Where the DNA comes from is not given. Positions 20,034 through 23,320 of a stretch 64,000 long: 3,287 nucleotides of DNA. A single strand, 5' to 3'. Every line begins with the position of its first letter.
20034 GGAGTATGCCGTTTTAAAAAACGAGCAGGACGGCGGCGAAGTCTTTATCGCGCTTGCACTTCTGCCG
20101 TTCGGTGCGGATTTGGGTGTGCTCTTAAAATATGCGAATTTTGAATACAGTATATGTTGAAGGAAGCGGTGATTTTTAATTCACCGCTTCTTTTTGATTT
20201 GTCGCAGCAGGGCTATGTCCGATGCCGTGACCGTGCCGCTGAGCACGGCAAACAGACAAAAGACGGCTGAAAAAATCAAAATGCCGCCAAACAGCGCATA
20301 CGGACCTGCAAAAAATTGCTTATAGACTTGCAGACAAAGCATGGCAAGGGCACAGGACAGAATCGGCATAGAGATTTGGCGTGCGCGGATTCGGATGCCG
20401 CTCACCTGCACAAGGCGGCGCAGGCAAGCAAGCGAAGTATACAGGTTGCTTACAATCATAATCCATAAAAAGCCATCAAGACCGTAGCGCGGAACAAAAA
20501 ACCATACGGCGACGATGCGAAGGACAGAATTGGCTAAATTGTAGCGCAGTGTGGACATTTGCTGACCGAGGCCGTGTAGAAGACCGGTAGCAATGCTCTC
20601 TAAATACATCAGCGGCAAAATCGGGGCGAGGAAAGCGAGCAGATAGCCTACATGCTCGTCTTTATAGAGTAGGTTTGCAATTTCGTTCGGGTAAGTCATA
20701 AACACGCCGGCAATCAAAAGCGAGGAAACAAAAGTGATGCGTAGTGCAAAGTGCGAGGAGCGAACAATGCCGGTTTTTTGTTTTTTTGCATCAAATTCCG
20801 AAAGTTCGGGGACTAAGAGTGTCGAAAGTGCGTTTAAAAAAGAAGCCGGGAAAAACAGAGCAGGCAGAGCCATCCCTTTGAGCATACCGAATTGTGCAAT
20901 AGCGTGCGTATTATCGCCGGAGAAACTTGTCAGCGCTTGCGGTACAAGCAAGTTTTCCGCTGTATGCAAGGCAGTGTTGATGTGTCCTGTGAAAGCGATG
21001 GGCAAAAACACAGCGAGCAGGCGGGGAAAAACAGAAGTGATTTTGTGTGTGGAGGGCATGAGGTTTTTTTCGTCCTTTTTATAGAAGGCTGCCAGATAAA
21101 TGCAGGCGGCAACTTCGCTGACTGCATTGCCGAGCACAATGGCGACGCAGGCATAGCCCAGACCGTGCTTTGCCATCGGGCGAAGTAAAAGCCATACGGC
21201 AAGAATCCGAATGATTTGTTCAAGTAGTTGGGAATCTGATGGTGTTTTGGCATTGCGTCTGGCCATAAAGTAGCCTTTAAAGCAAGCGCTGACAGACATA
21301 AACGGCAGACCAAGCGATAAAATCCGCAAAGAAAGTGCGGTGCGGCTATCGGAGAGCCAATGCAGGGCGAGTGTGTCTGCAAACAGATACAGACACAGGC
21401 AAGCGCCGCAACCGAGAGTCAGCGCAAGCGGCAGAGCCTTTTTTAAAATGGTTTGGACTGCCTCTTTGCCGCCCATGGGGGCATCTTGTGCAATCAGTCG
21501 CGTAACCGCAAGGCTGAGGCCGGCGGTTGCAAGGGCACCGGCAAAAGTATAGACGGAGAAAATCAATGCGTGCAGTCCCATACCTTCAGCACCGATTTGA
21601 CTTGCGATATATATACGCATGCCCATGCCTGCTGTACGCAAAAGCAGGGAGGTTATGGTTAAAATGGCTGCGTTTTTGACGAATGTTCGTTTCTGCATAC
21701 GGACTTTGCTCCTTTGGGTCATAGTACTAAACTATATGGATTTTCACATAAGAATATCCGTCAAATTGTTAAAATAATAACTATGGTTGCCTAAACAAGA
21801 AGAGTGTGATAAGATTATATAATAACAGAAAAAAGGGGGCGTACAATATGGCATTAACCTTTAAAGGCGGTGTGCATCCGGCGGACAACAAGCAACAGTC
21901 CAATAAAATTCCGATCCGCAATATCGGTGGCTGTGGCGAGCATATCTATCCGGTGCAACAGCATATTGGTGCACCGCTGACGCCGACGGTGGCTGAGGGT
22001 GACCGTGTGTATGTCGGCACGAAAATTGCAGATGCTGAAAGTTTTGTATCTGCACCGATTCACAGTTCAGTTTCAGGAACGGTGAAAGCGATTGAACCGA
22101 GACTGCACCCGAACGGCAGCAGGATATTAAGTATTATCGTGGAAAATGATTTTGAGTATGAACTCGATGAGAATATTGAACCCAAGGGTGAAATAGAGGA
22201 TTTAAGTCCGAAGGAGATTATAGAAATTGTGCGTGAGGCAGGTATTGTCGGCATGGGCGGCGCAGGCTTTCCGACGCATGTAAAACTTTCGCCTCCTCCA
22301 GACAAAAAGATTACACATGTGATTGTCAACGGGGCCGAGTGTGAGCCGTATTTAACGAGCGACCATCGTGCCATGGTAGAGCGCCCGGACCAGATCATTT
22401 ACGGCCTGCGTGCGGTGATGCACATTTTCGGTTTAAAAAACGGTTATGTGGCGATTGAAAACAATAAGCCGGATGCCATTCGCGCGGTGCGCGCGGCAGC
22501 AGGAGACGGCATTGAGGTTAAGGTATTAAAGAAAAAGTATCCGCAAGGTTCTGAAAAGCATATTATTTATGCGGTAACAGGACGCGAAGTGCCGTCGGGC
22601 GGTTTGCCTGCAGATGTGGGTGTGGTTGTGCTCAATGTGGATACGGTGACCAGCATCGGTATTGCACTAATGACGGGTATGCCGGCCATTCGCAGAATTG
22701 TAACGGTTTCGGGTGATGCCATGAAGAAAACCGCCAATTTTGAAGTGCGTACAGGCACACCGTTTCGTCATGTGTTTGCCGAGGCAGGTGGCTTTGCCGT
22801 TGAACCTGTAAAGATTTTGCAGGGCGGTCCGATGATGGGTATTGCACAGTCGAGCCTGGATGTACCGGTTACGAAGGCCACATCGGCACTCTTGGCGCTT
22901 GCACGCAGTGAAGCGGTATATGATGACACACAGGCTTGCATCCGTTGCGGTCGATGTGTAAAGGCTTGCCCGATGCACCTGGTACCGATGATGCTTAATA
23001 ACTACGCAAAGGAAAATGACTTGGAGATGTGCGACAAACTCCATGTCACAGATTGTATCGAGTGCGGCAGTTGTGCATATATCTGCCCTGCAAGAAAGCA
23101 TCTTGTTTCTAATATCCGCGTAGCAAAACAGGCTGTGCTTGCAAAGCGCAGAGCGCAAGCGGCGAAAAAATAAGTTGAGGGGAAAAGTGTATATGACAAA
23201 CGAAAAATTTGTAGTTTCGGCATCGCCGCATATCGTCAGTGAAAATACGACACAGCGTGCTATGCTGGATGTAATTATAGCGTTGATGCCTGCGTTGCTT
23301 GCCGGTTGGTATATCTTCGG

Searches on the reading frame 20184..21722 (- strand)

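Call 73: search_protein_families(library=pfam, proteins=[window:20184-21722:-], max_evalue=0.00001)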
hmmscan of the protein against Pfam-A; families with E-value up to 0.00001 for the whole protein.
window:20184-21722:- (513 aa): 3 families
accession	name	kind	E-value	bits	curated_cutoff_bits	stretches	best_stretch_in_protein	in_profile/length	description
PF01943.22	Polysacc_synt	-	5.2e-18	65.9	28.2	1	15-283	2-246/274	Polysaccharide biosynthesis protein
PF01554.23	MatE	-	1.6e-09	38.1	24.9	1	37-162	17-145/161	MatE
PF03023.19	MurJ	-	2.6e-07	30.1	27.4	0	15-196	199-388/451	Lipid II flippase MurJ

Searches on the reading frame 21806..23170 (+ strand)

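Call 73: search_protein_families(library=pfam, proteins=[window:21806-23170:+], max_evalue=0.00001)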
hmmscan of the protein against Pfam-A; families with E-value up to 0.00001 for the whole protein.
window:21806-23170:+ (455 aa): 11 families
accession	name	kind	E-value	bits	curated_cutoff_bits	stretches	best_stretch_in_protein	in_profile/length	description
PF01512.22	Complex1_51K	-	6.9e-55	185.5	31.2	1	142-284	1-148/150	Nuo51 FMN-binding domain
PF13375.12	RnfC_N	-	3.8e-35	120.4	25.6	1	18-116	2-100/101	RnfC Barrel sandwich hybrid domain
PF10531.15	SLBB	-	3.4e-11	43.2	27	1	298-347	1-55/55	SLBB domain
PF13237.11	Fer4_10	-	1.4e-09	38.2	25.5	1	371-428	2-53/53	4Fe-4S dicluster domain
PF12797.12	Fer4_2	-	3.9e-09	36.3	24.5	0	370-389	2-21/22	4Fe-4S binding domain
PF00037.32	Fer4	-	8.3e-09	35.4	21.1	0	372-390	2-20/24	4Fe-4S binding domain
PF12838.12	Fer4_7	-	1e-07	32.7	27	1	378-429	2-50/52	4Fe-4S dicluster domain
PF13187.11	Fer4_9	-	1e-07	32.3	27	1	377-429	1-49/52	4Fe-4S dicluster domain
PF12837.12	Fer4_6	-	8.8e-07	29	25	0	374-391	5-22/24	4Fe-4S binding domain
PF13183.11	Fer4_8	-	4.9e-06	27.4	27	0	376-429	3-66/68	4Fe-4S dicluster domain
PF12800.12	Fer4_4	-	7.7e-06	26.3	24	0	376-390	2-16/17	4Fe-4S binding domain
